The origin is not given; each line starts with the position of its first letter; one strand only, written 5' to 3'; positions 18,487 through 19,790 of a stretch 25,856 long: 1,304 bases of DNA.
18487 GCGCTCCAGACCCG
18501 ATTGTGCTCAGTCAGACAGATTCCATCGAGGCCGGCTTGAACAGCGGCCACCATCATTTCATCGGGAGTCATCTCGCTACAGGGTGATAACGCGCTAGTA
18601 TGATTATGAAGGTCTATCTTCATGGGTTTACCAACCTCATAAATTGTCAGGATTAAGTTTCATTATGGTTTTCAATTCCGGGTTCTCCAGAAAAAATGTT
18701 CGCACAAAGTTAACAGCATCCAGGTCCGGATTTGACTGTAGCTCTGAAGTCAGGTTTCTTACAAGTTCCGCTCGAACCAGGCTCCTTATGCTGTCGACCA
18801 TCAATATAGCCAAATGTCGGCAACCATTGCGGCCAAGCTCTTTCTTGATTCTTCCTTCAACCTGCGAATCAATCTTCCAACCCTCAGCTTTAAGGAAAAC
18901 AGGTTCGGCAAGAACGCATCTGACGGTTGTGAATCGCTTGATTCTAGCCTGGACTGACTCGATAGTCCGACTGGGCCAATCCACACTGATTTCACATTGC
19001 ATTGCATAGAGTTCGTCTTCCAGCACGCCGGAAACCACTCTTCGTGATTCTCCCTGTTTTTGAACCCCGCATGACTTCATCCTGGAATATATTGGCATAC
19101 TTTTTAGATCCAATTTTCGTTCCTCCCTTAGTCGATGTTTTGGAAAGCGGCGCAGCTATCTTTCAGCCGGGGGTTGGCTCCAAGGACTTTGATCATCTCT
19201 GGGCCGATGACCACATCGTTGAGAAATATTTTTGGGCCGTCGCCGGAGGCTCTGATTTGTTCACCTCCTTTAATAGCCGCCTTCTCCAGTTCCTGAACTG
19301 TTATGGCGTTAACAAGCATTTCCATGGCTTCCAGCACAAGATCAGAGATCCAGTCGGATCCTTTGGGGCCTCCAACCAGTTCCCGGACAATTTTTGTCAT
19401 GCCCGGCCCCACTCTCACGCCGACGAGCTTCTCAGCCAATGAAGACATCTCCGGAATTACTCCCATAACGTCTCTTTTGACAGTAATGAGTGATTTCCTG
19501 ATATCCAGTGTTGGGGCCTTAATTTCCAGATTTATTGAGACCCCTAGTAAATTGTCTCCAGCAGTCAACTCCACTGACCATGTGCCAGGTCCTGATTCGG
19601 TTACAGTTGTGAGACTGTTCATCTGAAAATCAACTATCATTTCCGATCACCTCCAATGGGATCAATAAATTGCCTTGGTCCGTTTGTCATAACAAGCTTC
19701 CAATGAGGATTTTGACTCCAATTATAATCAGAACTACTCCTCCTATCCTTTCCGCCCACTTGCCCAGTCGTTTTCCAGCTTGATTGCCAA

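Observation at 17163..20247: Tight five-gene cluster mntP - DUF2889 - DUF2889 - PHP - DUF169: candidate undescribed metal-cofactor system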

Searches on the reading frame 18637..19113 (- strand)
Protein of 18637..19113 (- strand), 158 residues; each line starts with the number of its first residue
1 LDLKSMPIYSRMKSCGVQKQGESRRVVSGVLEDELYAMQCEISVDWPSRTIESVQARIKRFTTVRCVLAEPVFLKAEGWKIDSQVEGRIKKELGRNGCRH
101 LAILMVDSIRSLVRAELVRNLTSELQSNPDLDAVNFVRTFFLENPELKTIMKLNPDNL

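Call 3: search_protein_families(library=pfam, proteins=[window:18637-19113:-], max_evalue=0.01)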
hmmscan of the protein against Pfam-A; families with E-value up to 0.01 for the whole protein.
window:18637-19113:- (158 aa): 1 family
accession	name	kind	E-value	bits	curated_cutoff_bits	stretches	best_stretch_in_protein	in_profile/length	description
PF11136.13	DUF2889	-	4.3e-06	27.4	25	1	32-106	41-115/123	Protein of unknown function (DUF2889)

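Call 8: search_protein_families(library=ncbifam, proteins=[window:18637-19113:-], max_evalue=0.01)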
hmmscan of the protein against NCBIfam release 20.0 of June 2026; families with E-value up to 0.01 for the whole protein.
window:18637-19113:- (158 aa): 0 families

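Call 16: find_homologous_proteins(query=window:18637-19113:-, max_evalue=0.001)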
Query window:18637-19113:- (158 aa): 218 proteins with E <= 0.001 among 236 candidates; the best 120 are listed. Only proteins of 86 to 277 residues were searched: fused or split forms outside these lengths cannot appear, so this answer is no evidence that the protein stands alone or is whole; find_related_loci, which searches DNA, has no such limit.
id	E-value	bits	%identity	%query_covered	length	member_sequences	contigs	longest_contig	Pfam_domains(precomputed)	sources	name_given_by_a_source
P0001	3.4e-93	327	94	100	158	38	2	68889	PF11136.14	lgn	-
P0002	1.1e-88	312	90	100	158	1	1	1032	PF11136.14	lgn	-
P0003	5.4e-74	265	76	100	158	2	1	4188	PF11136.14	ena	-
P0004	3.9e-70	252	74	94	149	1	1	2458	PF11136.14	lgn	-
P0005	2.9e-69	249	71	97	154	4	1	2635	PF11136.14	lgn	-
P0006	4.5e-67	242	72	96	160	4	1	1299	PF11136.14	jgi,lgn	-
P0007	8.6e-67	241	71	95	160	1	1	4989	-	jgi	jgi:hypothetical protein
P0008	8.7e-67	241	70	95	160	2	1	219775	-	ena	-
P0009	1.2e-66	241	68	95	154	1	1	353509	PF11136.14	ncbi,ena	-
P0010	2.2e-66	240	70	96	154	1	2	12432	PF11136.14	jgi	jgi:hypothetical protein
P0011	3.6e-66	239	69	94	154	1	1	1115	PF11136.14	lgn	-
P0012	4.9e-66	239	69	94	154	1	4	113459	PF11136.14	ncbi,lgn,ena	ncbi:MAG: DUF2889 domain-containing protein [Desulfomonilaceae bacterium]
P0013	5.2e-66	239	70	94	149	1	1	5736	PF11136.14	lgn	-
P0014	5.8e-66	239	67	95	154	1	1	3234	PF11136.14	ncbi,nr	ncbi:MAG: DUF2889 domain-containing protein [Syntrophaceae bacterium]|nr:DUF2889 domain-containing p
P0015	1.3e-65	238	70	96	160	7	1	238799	PF11136.14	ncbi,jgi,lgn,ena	jgi:hypothetical protein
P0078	1.6e-53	198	65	92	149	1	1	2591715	PF11136.14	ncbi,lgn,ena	-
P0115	4.3e-51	190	60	94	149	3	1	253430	PF11136.14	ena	-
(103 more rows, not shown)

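Call 18: find_encoding_contigs(protein=P0078, flank=6000, max_places=3)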
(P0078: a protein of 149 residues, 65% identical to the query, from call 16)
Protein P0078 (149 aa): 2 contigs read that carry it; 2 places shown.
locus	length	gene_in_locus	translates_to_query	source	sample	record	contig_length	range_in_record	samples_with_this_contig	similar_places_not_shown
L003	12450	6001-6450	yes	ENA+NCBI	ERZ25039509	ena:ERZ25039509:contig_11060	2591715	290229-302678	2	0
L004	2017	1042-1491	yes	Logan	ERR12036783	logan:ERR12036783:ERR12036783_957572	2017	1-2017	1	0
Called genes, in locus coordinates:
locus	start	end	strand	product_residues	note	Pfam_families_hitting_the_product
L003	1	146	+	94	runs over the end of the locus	PF01910:Thiamine_BP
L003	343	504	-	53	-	PF00441:Acyl-CoA_dh_1, PF08028:Acyl-CoA_dh_2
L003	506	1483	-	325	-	PF02771:Acyl-CoA_dh_N, PF02770:Acyl-CoA_dh_M, PF00441:Acyl-CoA_dh_1, PF08028:Acyl-CoA_dh_2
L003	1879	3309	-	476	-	PF05598:DUF772, PF01609:DDE_Tnp_1, PF13751:DDE_Tnp_1_6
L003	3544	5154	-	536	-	PF00501:AMP-binding, PF13193:AMP-binding_C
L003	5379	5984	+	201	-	-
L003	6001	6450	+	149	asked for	PF11136:DUF2889 (weak)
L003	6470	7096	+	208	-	PF02811:PHP, PF13263:PHP_C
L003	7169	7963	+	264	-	PF02596:DUF169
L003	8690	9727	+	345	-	-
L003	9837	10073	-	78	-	-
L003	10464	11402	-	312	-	PF01494:FAD_binding_3 (weak), PF02558:ApbA, PF08546:ApbA_C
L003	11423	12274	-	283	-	PF02548:Pantoate_transf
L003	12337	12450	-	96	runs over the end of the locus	-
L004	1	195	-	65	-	?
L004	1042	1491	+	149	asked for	PF11136:DUF2889 (weak)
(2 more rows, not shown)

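Call 19: find_encoding_contigs(protein=P0009, flank=6000, max_places=3)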
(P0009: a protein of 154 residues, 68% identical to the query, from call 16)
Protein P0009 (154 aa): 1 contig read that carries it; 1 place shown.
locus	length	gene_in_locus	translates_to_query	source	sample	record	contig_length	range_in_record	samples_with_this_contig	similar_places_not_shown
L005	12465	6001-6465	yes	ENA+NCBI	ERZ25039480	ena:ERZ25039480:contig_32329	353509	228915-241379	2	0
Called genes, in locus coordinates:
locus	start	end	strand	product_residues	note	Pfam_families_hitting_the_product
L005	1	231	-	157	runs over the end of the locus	PF01967:MoaC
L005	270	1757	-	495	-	PF00815:Histidinol_dh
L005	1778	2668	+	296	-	PF03692:CxxCxxCC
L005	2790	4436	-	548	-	PF02366:PMT, PF13231:PMT_2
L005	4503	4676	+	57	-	-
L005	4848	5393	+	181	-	PF02659:Mntp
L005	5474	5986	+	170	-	-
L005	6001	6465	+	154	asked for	PF11136:DUF2889 (weak)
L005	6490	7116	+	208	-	PF02811:PHP, PF13263:PHP_C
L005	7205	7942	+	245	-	PF02596:DUF169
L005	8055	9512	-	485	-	PF11794:HpaB_N, PF03241:HpaB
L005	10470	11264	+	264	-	PF01887:SAM_HAT_N, PF20257:SAM_HAT_C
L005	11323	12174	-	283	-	PF04909:Amidohydro_2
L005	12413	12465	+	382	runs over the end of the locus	PF00226:DnaJ, PF01556:DnaJ_C, PF00684:DnaJ_CXXCXGXG (weak)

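Call 20: find_encoding_contigs(protein=P0115, flank=6000, max_places=3)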
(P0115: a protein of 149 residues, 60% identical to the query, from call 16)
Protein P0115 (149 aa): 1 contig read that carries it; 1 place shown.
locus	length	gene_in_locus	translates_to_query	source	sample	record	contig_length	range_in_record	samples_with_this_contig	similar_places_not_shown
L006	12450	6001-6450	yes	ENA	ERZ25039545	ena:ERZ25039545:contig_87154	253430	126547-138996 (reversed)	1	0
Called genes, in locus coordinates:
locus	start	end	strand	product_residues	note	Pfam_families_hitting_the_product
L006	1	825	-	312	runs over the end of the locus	PF01545:Cation_efflux, PF16916:ZT_dimer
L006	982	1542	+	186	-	PF02659:Mntp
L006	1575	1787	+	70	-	-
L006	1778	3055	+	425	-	PF07690:MFS_1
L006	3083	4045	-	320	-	-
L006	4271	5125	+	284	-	PF04909:Amidohydro_2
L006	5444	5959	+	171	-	-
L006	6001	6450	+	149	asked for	PF11136:DUF2889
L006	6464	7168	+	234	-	PF02811:PHP, PF13263:PHP_C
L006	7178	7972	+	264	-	PF02596:DUF169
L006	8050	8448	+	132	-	PF14539:DUF4442 (weak), PF03061:4HBT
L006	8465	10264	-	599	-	PF00009:GTP_EFTU, PF03144:GTP_EFTU_D2, PF14492:EFG_III (weak), PF00679:EFG_C, PF06421:LepA_C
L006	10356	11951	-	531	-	PF01066:CDP-OH_P_transf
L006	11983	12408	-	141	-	PF11969:DcpS_C, PF01230:HIT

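Call 31: search_protein_representatives(protein=window:18637-19113:-)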
Query: 158 residues. Proteins with E-value up to 0.001 (for the whole library): 62; up to 1e-10: 24; up to 1e-30: 1. The best 62 are listed.
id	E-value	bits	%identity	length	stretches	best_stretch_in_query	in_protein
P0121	1.1e-31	125.8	45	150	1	8-147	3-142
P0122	8.5e-23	97.0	93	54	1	105-158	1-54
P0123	1.1e-20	90.1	35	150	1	8-149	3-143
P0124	1.2e-20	90.0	70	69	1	8-73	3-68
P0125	2.6e-20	88.9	30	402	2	5-149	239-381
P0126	5.3e-18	81.4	40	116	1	9-115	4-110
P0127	3.3e-17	78.8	41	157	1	8-117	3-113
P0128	8.2e-17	77.6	33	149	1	9-152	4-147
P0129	3.7e-14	68.9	35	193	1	9-138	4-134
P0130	5.3e-14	68.4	71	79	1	6-56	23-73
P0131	5.9e-14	68.3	33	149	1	8-122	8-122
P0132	3.1e-13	66.0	34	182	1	9-111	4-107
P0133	7.8e-13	64.7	30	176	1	9-138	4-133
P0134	9.7e-13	64.3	28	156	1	9-138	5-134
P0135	1.7e-12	63.6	30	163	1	9-147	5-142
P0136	3.4e-12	62.6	35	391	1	9-137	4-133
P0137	5.6e-12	61.9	27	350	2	7-124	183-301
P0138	8.7e-12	61.3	26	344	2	9-115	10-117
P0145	1.2e-10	57.5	31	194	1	9-137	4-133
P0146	2.8e-10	56.4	34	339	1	9-117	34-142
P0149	1.1e-08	51.2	27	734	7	71-110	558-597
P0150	2.3e-08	50.2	30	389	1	9-147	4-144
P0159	1.8e-06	44.0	28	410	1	10-119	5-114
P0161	2.0e-06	43.8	27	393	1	9-138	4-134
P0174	5.6e-05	39.2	28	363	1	22-146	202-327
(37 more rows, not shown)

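Call 32: search_protein_families(library=pfam, proteins=[P0125, P0136, P0137, P0138, P0150, P0159, P0161, P0146, P0149, P0174], max_evalue=0.01)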
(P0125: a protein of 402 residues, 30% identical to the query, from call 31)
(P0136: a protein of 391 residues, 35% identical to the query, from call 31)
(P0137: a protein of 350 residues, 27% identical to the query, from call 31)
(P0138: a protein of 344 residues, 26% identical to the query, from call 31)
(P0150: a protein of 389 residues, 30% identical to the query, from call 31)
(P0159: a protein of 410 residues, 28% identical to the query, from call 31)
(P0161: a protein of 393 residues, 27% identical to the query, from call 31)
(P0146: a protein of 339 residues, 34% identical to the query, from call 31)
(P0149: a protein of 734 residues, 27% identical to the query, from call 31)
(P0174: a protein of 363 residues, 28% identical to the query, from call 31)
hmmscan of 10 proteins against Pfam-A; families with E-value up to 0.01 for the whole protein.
P0125 (402 aa): 1 family
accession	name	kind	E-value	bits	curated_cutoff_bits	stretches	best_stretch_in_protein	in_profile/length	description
PF11136.13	DUF2889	-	2.9e-21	76.4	25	2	267-346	42-121/123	Protein of unknown function (DUF2889)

P0136 (391 aa): 3 families
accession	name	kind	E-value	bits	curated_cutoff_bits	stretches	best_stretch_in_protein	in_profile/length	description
PF13263.12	PHP_C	-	7.5e-18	64.3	21.3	1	325-378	2-55/56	PHP-associated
PF02811.25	PHP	-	1.3e-07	32.5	26.4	1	181-244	1-64/164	PHP domain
PF11136.13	DUF2889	-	9e-05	23.1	25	1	31-108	45-121/123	Protein of unknown function (DUF2889)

P0137 (350 aa): 2 families
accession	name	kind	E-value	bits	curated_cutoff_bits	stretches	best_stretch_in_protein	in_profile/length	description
PF11136.13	DUF2889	-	1.3e-22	80.8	25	2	25-106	39-119/123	Protein of unknown function (DUF2889)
PF10988.14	DUF2807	-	0.0022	18.2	24.2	1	9-62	33-85/181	Putative auto-transporter adhesin, head GIN domain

P0138 (344 aa): 1 family
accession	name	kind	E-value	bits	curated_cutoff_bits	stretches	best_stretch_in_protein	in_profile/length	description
PF11136.13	DUF2889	-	2e-19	70.5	25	2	208-285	39-116/123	Protein of unknown function (DUF2889)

P0150 (389 aa): 4 families
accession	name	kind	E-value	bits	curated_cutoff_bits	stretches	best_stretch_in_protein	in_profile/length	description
PF13263.12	PHP_C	-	5.6e-18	64.7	21.3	1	329-381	3-55/56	PHP-associated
PF11136.13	DUF2889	-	1.4e-07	32.1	25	1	32-107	46-121/123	Protein of unknown function (DUF2889)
PF02811.25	PHP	-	5.4e-05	24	26.4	1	184-237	1-54/164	PHP domain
PF19799.5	DUF6282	-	0.00096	19.3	26.8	1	182-243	2-63/196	Family of unknown function (DUF6282)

P0159 (410 aa): 3 families
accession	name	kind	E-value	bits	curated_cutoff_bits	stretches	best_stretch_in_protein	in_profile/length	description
PF13263.12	PHP_C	-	7.1e-13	48.3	21.3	1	335-388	2-55/56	PHP-associated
PF02811.25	PHP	-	8.7e-08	33.1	26.4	1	191-251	1-61/164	PHP domain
PF11136.13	DUF2889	-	0.0032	18.1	25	1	26-105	40-119/123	Protein of unknown function (DUF2889)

P0161 (393 aa): 4 families
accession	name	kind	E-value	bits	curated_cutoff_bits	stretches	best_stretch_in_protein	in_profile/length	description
PF13263.12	PHP_C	-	5.5e-17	61.5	21.3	1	326-378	1-53/56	PHP-associated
PF02811.25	PHP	-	2.8e-07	31.4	26.4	1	183-247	1-65/164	PHP domain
PF11136.13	DUF2889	-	1.1e-05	26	25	1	29-104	43-117/123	Protein of unknown function (DUF2889)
PF19799.5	DUF6282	-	0.0009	19.4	26.8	1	182-221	3-42/196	Family of unknown function (DUF6282)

P0146 (339 aa): 2 families
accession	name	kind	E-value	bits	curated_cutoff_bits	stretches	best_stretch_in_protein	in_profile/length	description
PF02811.25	PHP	-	1.2e-09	39.2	26.4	1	203-303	1-94/164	PHP domain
PF11136.13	DUF2889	-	2.4e-05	25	25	1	57-133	41-117/123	Protein of unknown function (DUF2889)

P0149 (734 aa): 6 families
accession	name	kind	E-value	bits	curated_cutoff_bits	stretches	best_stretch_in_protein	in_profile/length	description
PF13671.12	AAA_33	-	6.5e-10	39.9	27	0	31-95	27-91/143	AAA domain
PF22536.2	POLR3C_WHD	-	1.2e-08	35.3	30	0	82-106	47-71/77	POLR3C, C-terminal winged-helix domain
PF20689.3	bDLD1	-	2.8e-06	28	25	0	15-44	60-89/105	Bacterial Death-like domain 1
PF18162.6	Arc_C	-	4.1e-06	27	31.9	0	65-82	50-67/83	Arc C-lobe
PF16241.10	DUF4900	-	5.3e-06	27.1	29.4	0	109-149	15-55/89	Domain of unknown function (DUF4900)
PF24060.1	DUF7361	-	0.00032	21.4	29.5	0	663-707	8-52/95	Domain of unknown function (DUF7361)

P0174 (363 aa): 1 family
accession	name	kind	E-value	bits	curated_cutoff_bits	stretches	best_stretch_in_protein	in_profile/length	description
PF11136.13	DUF2889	-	4.1e-18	66.2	25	2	214-288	43-116/123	Protein of unknown function (DUF2889)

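Call 33: find_encoding_contigs(protein=P0136, flank=6000, max_places=3)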
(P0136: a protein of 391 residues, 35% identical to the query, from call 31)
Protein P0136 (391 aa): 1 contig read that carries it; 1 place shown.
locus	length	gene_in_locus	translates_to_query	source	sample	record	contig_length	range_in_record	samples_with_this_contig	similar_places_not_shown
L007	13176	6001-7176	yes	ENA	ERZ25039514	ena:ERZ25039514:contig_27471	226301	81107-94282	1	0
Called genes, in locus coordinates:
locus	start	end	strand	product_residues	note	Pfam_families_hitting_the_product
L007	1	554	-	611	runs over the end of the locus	PF01642:MM_CoA_mutase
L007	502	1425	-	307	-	PF03308:MeaB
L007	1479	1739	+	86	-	-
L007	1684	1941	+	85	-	-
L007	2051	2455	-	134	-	-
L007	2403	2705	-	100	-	PF00440:TetR_N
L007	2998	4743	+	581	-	PF00378:ECH_1, PF16113:ECH_2, PF00682:HMGL-like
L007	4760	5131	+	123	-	-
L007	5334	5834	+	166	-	-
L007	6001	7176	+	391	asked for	PF02811:PHP (weak), PF13263:PHP_C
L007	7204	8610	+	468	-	PF02596:DUF169, PF01121:CoaE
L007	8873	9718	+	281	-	PF08668:HDOD, PF01966:HD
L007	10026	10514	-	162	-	PF00141:peroxidase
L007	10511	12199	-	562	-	PF00141:peroxidase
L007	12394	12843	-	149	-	PF01475:FUR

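Call 34: find_encoding_contigs(protein=P0150, flank=6000, max_places=3)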
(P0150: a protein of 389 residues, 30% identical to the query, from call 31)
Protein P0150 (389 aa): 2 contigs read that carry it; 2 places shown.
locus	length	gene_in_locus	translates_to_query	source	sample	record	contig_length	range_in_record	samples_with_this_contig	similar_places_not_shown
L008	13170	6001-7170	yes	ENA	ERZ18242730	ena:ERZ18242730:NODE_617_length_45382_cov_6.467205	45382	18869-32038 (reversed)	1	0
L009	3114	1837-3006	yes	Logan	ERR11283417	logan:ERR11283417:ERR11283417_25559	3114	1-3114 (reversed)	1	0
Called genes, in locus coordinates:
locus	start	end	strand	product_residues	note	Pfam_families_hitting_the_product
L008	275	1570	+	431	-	PF00171:Aldedh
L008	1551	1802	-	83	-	-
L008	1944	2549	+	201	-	PF00440:TetR_N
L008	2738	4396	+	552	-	PF00501:AMP-binding, PF13193:AMP-binding_C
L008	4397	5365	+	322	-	PF04909:Amidohydro_2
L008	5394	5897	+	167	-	-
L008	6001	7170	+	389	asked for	PF11136:DUF2889 (weak), PF13263:PHP_C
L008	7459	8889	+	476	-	PF02596:DUF169, PF01121:CoaE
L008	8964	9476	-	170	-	PF13801:Metal_resist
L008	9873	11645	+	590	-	PF17203:sCache_3_2 (faint), PF00989:PAS (weak), PF08448:PAS_4, PF00512:HisKA, PF02518:HATPase_c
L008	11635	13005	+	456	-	PF00072:Response_reg, PF06490:FleQ (faint), PF00158:Sigma54_activat, PF14532:Sigma54_activ_2, PF07728:AAA_5, PF25601:AAA_lid_14, PF02954:HTH_8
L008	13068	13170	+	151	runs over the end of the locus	PF00085:Thioredoxin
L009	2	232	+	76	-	?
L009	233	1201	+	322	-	PF04909:Amidohydro_2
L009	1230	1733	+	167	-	-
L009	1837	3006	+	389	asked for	PF11136:DUF2889 (weak), PF13263:PHP_C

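Call 35: find_encoding_contigs(protein=P0125, flank=6000, max_places=3)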
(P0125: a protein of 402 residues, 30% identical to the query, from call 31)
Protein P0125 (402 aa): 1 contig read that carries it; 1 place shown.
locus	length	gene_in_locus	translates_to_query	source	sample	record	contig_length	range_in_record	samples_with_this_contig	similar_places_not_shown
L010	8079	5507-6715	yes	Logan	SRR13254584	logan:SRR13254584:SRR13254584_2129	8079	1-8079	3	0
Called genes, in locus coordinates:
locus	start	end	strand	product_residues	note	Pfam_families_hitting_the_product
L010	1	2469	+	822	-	?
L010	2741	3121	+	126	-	-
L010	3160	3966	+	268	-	PF00583:Acetyltransf_1 (weak), PF13673:Acetyltransf_10 (weak), PF13508:Acetyltransf_7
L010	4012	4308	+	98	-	PF03992:ABM (weak)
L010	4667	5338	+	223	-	PF11716:MDMPI_N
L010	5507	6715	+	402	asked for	PF11136:DUF2889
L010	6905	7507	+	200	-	PF01121:CoaE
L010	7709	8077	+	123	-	?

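Call 74: predict_structure(alignment_id=A1)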
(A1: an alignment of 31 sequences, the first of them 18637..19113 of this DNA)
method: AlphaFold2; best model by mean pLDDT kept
length: 158 residues; sequences in the alignment: 31
mean_pLDDT: 94.1   pTM: 0.87
mean pLDDT of the five models: 94.1, 93.8, 93.4, 92.5, 92.6
residues with pLDDT >= 90: 141; 70-90: 13; 50-70: 4; < 50: 0
segments of 3 or more residues with pLDDT < 50: none
pLDDT, mean of each block of 10 residues (from residue 1): 73 97 98 95 98 97 93 98 97 97 98 97 97 95 94 79
secondary structure, 60 per line:
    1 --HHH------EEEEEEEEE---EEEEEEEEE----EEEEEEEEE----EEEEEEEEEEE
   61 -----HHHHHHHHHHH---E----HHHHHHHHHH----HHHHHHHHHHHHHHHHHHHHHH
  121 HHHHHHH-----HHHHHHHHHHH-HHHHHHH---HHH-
elements in order: E12-20 E24-32 E37-45 E50-60 H66-76 H85-94 H99-127 H133-143 H145-151

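Call 80: fold_search(model_id=the predicted structure, library=pdb)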
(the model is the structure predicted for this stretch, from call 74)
No match with E <= 0.001 here; weaker rows may still be real.
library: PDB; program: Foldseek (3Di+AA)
matches with E <= 10: 500; with E <= 0.001: 0
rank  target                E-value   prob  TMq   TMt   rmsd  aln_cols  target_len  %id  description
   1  5tgn_C                1.3e-01  0.63  0.22  0.29   8.6        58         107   19  Crystal structure of protein Sthe_2403 from Sphaerobacter thermophilus (released 2016-10-26)
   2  7r5v_P                1.7e-01  0.28  0.26  0.21  17.9       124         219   10  Structure of the human CCAN CENP-A alpha-satellite complex (released 2022-04-27)
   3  4b9q_C                2.0e-01  0.09  0.21  0.07  27.2       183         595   10  Open conformation of ATP-bound Hsp70 homolog DnaK (released 2012-11-14)
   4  5tgn_B                2.4e-01  0.44  0.22  0.30   8.5        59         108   19  Crystal structure of protein Sthe_2403 from Sphaerobacter thermophilus (released 2016-10-26)
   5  5tgn_A                2.7e-01  0.51  0.22  0.29   4.5        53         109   19  Crystal structure of protein Sthe_2403 from Sphaerobacter thermophilus (released 2016-10-26)
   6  6qld_P                2.9e-01  0.23  0.27  0.20  14.7       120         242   12  Structure of inner kinetochore CCAN-Cenp-A complex (released 2019-10-02)
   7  7ko2_D                3.0e-01  0.10  0.22  0.08  27.0       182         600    9  Restraining state of near full-length Hsp70 DnaK (released 2021-09-15)
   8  4r80_A                3.2e-01  0.77  0.25  0.47   8.8        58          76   17  Crystal Structure of a De Novo Designed Beta Sheet Protein, Cystatin Fold, Northeast Structural Genomics Consortium (N (released 2014-09-24)
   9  9dvi_B                3.2e-01  0.07  0.20  0.14  15.8       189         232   11  Hetero-hexameric Hsp70-Hsp40-DafA complex (released 2025-10-22)
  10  4b9q_A                3.6e-01  0.08  0.22  0.07  27.0       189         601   12  Open conformation of ATP-bound Hsp70 homolog DnaK (released 2012-11-14)
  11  7krt_A                3.6e-01  0.08  0.21  0.07  28.3       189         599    8  Restraining state of a truncated Hsp70 DnaK (released 2021-09-15)
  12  8di0_C                3.6e-01  0.08  0.15  0.07   9.8        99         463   10  Bfo2290: Tannerella forsythia chondroitin sulfate A sulfatase (released 2022-08-17)
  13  7ko2_B                3.9e-01  0.06  0.20  0.07  26.3       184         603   12  Restraining state of near full-length Hsp70 DnaK (released 2021-09-15)
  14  8cgm_A                3.9e-01  0.77  0.24  0.21   3.0        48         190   10  Structure of the lipoprotein transporter LolA from Porphyromonas gingivalis (released 2023-06-21)
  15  1q48_MODEL_1_A        4.1e-01  0.57  0.29  0.34   4.3        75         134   19  Solution NMR Structure of The Haemophilus Influenzae Iron-Sulfur Cluster Assembly Protein U (IscU) with Zinc B (released 2003-11-18)
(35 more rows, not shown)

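Call 83: list_cluster_members(proteins=[P0136, P0150, P0159, P0161, P0146, P0125, P0137, P0138, P0129, P0145])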
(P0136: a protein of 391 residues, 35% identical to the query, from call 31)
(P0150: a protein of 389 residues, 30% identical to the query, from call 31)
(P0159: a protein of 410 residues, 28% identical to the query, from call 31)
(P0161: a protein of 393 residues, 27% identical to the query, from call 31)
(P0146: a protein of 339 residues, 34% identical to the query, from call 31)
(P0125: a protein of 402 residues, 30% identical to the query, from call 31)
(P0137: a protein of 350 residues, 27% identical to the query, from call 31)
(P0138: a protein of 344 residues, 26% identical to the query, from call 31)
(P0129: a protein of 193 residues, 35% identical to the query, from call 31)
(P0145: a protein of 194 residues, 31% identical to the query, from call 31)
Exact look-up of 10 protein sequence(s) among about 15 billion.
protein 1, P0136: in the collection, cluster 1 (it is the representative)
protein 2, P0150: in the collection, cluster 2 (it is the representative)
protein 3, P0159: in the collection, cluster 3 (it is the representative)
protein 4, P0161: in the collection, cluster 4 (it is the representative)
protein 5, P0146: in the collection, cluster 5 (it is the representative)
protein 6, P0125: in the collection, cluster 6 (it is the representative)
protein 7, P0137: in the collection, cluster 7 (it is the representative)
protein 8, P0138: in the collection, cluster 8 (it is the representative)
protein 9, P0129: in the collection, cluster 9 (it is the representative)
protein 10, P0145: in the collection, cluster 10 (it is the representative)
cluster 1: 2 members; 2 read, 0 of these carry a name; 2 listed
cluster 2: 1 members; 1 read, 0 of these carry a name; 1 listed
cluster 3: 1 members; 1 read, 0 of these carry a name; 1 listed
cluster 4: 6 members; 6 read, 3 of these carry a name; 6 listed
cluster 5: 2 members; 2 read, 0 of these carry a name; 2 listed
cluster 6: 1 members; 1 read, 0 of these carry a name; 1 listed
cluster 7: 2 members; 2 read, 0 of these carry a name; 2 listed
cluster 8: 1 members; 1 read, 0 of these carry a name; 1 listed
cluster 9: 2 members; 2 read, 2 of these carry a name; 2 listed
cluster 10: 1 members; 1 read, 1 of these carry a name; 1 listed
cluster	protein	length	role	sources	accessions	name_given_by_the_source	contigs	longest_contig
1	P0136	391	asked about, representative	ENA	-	-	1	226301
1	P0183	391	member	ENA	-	-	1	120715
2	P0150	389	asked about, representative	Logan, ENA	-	-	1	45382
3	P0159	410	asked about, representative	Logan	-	-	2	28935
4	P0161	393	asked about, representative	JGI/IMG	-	predicted metal-dependent phosphoesterase TrpH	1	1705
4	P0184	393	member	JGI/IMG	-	predicted metal-dependent phosphoesterase TrpH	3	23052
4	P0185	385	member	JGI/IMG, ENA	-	predicted metal-dependent phosphoesterase TrpH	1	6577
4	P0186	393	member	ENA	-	-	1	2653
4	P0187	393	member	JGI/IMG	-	-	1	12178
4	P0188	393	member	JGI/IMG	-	-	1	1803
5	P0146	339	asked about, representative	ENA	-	-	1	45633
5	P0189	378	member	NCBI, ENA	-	-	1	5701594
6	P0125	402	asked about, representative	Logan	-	-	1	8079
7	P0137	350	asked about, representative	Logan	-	-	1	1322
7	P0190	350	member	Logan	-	-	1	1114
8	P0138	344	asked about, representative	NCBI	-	-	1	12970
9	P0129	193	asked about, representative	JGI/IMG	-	hypothetical protein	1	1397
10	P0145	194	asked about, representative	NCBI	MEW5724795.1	MAG: hypothetical protein AB1896_16910, partial [Thermodesulfobacteriota bacterium]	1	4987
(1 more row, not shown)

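Call 94: search_solved_structures(query=A1, max_evalue=10)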
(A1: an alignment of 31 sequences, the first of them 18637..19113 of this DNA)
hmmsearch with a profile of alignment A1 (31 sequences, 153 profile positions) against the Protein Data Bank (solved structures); distinct sequences matched with E-value up to 10: 0.

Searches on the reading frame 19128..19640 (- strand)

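Call 3: search_protein_families(library=pfam, proteins=[window:19128-19640:-], max_evalue=0.01)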
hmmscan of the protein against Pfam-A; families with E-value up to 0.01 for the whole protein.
window:19128-19640:- (170 aa): 1 family
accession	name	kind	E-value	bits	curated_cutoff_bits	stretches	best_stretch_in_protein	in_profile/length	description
PF11136.13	DUF2889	-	0.00012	22.8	25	1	24-106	37-118/123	Protein of unknown function (DUF2889)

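Call 8: search_protein_families(library=ncbifam, proteins=[window:19128-19640:-], max_evalue=0.01)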
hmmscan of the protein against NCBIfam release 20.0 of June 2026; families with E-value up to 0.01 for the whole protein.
window:19128-19640:- (170 aa): 0 families
